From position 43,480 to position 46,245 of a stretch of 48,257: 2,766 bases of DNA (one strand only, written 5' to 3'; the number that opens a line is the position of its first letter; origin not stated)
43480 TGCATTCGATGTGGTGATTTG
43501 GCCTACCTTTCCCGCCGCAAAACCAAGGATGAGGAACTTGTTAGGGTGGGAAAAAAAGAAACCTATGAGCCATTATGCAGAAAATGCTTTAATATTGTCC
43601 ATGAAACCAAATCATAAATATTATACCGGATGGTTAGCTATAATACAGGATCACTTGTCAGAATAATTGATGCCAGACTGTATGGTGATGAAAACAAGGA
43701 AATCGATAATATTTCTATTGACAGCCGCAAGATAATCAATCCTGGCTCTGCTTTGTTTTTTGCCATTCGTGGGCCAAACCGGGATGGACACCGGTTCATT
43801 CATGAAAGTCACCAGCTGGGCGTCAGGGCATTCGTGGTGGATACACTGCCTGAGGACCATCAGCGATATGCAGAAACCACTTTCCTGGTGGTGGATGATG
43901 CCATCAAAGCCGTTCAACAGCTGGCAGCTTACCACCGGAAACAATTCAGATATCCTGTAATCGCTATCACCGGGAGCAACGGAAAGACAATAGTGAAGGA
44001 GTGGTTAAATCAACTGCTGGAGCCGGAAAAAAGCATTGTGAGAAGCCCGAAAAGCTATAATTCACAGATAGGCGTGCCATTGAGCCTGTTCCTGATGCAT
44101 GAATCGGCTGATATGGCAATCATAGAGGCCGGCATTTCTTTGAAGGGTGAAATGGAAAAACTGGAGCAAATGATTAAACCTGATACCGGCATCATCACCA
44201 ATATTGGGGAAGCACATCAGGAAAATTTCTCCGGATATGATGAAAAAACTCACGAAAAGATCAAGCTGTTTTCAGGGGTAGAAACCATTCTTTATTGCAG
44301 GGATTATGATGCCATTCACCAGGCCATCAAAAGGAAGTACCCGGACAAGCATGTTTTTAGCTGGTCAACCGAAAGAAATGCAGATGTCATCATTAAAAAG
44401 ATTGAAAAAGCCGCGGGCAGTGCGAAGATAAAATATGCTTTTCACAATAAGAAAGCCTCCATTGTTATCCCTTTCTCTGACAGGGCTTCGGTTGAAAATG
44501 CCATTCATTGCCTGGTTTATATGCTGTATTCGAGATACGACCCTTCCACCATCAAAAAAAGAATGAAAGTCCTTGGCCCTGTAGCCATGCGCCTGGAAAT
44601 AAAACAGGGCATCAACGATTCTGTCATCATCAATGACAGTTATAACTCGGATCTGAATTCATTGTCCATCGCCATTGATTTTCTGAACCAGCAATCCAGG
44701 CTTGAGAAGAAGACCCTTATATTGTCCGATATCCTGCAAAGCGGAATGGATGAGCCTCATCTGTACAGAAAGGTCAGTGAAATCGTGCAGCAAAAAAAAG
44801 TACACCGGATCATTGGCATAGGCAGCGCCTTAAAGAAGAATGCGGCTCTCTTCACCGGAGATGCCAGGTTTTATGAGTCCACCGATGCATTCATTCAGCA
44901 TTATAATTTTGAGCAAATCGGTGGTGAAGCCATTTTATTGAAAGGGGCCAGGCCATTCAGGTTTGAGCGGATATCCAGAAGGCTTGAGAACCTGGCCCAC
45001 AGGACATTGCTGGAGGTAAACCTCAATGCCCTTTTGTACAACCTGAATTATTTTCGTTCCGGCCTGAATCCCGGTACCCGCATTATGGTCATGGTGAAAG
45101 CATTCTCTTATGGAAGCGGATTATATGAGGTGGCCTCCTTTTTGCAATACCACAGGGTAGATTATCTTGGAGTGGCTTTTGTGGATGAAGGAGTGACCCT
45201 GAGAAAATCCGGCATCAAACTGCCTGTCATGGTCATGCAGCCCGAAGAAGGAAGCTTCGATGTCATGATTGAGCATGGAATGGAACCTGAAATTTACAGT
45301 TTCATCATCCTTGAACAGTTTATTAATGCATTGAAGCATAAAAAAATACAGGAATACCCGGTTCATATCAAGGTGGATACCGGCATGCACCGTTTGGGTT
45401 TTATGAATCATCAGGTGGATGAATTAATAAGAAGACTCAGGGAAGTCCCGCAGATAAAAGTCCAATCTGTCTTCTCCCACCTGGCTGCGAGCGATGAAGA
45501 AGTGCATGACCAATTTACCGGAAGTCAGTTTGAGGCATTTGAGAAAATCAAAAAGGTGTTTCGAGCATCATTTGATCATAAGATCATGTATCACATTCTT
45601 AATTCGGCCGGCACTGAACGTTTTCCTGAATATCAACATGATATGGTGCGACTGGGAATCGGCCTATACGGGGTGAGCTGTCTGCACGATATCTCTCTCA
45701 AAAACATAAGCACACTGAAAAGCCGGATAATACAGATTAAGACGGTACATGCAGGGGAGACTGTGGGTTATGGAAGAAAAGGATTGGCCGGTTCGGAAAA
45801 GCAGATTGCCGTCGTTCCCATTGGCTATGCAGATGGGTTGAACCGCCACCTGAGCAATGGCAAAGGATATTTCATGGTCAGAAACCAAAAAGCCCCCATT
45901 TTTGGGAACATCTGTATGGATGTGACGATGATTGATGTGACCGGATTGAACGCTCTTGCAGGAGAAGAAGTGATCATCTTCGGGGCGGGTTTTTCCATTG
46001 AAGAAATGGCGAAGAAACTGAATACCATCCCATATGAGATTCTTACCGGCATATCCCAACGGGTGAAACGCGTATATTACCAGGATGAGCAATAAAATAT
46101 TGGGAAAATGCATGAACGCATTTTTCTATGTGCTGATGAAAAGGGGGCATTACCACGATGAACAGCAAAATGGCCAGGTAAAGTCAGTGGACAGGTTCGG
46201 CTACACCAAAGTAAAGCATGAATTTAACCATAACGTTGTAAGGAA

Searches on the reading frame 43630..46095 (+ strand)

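Call 44: search_protein_families(library=pfam, proteins=[window:43630-46095:+])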
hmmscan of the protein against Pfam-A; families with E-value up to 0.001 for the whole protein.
window:43630-46095:+ (821 aa): 4 families
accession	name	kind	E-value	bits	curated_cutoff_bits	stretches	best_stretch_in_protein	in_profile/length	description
PF01168.26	Ala_racemase_N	-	1.3e-53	182.4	24.1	1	463-683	1-219/220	Alanine racemase, N-terminal domain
PF00842.27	Ala_racemase_C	-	1.2e-43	148.1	25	1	694-816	2-127/127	Alanine racemase, C-terminal domain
PF08245.18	Mur_ligase_M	-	7.4e-27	95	24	1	113-296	1-198/200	Mur ligase middle domain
PF01225.30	Mur_ligase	-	3.1e-06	27.9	21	1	24-102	1-94/95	Mur ligase family, catalytic domain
